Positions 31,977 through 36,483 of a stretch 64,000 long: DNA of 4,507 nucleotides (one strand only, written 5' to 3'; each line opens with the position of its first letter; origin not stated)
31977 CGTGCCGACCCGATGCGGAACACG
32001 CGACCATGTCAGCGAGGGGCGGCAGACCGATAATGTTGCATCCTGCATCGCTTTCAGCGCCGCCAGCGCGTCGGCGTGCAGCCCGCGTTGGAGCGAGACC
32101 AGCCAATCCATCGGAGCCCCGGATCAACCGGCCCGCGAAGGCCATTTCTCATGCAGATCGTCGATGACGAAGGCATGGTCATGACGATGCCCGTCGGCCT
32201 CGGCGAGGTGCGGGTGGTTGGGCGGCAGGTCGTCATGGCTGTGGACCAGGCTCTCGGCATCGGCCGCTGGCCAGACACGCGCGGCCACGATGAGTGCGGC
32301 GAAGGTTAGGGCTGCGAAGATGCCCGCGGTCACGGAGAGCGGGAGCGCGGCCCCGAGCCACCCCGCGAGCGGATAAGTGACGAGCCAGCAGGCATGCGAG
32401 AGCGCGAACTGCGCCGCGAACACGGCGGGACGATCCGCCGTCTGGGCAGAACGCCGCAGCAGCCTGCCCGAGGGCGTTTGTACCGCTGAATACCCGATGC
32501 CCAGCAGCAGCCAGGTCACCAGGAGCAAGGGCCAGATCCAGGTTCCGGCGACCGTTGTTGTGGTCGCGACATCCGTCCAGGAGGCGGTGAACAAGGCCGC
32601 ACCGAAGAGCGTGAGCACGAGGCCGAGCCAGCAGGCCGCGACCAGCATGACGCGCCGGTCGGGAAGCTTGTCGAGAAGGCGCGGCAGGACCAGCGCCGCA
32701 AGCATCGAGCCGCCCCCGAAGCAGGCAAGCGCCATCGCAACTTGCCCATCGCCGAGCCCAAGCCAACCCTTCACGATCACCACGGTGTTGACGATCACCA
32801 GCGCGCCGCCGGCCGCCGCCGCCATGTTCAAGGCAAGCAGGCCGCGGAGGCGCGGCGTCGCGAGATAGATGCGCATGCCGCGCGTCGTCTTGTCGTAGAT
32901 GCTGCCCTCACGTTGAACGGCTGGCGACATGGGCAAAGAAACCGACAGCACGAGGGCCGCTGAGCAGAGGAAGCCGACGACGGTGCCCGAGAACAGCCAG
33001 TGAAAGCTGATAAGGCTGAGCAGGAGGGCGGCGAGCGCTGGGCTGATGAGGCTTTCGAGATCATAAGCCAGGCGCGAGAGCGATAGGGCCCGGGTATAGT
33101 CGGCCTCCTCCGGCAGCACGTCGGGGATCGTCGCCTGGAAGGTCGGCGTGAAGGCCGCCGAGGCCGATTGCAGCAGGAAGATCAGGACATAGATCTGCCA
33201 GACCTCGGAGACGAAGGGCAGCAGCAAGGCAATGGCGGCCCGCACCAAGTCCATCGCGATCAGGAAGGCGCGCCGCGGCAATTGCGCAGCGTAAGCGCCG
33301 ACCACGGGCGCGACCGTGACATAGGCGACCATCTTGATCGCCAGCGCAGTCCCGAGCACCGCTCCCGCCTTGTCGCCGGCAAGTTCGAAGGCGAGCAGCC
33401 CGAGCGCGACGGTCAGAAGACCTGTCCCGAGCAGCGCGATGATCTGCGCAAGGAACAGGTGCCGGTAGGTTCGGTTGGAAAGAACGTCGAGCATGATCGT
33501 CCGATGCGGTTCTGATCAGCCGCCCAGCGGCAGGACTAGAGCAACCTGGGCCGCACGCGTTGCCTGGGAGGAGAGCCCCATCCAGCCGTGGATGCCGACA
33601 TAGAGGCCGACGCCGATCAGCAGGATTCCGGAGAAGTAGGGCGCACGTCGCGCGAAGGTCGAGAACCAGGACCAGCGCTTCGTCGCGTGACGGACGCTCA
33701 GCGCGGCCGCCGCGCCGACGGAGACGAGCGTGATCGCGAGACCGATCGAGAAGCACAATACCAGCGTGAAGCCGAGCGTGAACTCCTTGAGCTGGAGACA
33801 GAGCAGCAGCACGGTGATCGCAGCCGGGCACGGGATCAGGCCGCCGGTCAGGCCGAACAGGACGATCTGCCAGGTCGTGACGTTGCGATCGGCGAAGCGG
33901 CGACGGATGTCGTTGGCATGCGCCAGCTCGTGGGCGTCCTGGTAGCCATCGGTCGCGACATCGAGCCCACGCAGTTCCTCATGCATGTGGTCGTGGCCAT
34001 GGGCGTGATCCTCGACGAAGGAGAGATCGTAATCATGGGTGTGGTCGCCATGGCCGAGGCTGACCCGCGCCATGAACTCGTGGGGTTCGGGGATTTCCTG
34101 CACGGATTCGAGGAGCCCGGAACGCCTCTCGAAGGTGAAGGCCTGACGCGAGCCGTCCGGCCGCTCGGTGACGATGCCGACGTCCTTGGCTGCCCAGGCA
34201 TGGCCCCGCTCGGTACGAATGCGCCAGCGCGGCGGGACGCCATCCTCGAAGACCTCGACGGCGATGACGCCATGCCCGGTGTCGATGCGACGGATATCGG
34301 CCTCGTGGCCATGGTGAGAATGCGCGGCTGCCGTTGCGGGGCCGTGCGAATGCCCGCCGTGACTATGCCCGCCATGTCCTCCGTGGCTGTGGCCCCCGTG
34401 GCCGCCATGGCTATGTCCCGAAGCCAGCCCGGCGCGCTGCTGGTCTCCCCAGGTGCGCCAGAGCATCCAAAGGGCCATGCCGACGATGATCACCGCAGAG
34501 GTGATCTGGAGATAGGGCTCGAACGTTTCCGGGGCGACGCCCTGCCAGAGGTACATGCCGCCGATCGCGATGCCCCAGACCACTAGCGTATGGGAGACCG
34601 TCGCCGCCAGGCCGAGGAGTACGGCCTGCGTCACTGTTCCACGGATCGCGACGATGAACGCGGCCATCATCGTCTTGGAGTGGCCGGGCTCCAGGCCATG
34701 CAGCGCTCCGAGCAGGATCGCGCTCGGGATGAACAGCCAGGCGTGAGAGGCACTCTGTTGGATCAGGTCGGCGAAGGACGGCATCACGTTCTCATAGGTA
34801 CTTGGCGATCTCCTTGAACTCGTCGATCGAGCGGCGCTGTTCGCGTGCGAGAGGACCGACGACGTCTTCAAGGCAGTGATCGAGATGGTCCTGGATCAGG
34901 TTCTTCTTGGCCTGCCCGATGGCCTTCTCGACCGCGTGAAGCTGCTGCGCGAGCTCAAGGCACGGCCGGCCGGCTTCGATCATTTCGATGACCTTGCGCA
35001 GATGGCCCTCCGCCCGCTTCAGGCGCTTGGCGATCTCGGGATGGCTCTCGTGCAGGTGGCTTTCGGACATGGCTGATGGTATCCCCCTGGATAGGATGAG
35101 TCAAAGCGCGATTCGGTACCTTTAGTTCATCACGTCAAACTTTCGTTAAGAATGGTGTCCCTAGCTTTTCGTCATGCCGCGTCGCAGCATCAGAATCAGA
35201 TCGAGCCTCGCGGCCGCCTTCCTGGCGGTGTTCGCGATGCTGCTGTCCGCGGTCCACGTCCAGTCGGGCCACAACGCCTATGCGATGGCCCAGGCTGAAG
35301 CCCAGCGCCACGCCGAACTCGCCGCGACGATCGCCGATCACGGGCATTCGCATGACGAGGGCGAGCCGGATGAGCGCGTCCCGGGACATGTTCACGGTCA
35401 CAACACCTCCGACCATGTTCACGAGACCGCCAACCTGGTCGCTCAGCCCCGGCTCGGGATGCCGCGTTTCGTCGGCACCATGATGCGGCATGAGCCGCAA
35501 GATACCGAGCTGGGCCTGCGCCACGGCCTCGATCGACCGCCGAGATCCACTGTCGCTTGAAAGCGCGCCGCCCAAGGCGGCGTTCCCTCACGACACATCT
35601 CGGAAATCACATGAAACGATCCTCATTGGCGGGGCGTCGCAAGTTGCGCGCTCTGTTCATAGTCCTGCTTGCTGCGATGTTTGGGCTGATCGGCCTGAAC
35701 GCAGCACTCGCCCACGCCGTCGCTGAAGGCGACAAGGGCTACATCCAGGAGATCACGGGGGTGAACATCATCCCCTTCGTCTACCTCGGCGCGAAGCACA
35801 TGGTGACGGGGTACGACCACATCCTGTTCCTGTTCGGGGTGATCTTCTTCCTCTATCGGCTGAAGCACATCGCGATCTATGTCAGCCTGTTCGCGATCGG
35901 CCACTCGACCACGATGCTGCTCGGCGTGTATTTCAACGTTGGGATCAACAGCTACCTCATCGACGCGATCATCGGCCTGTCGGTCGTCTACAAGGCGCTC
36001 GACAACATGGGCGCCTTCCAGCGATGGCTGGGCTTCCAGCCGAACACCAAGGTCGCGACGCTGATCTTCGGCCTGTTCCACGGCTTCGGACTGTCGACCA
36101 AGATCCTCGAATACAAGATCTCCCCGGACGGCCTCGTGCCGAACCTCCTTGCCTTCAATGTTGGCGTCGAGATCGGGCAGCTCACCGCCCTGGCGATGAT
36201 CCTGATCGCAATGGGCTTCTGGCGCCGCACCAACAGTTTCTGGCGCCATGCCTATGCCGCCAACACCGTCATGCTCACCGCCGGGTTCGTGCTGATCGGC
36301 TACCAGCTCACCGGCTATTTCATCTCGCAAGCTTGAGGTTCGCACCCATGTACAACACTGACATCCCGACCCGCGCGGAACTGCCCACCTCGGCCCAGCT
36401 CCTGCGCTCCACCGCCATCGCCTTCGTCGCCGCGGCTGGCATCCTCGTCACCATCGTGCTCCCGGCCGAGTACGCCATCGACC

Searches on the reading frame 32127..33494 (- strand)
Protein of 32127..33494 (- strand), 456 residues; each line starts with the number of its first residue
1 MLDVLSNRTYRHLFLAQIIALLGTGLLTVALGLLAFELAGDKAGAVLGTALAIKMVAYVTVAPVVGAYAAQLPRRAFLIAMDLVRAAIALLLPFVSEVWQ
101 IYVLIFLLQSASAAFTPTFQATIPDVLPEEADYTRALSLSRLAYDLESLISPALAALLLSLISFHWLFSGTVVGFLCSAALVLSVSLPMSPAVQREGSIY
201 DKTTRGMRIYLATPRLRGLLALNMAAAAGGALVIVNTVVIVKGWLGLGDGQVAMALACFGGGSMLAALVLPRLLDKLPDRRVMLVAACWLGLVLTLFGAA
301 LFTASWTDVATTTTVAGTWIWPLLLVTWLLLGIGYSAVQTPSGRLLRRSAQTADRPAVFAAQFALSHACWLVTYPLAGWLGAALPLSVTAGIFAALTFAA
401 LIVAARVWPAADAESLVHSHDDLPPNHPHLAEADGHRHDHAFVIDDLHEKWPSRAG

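Call 49: search_protein_families(library=pfam, proteins=[window:32127-33494:-], max_evalue=0.00001)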
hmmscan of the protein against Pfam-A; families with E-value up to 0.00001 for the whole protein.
window:32127-33494:- (456 aa): 2 families
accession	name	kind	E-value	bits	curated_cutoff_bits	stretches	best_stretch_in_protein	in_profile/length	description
PF07690.21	MFS_1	-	4.5e-26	92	33.4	2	13-233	1-219/347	Major Facilitator Superfamily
PF05977.19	MFS_3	-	6.8e-13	48.3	27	1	5-415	7-405/524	Transmembrane secretion effector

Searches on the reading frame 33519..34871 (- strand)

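Call 49: search_protein_families(library=pfam, proteins=[window:33519-34871:-], max_evalue=0.00001)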
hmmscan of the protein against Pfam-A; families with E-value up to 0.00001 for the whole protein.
window:33519-34871:- (451 aa): 2 families
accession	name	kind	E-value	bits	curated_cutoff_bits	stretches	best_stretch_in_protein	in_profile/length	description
PF03824.22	NicO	-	1.3e-38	133.5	27.7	2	300-432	150-283/287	High-affinity nickel-transport protein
PF13386.12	DsbD_2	-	5.4e-06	26.9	24.9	1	327-404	112-189/199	Cytochrome C biogenesis protein transmembrane region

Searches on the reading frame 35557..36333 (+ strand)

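Call 49: search_protein_families(library=pfam, proteins=[window:35557-36333:+], max_evalue=0.00001)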
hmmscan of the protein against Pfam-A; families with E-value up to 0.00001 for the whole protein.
window:35557-36333:+ (259 aa): 1 family
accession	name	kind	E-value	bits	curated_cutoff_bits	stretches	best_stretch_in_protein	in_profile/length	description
PF13795.12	HupE_UreJ_2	-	1.6e-53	181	24.5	1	74-225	1-155/156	HupE / UreJ protein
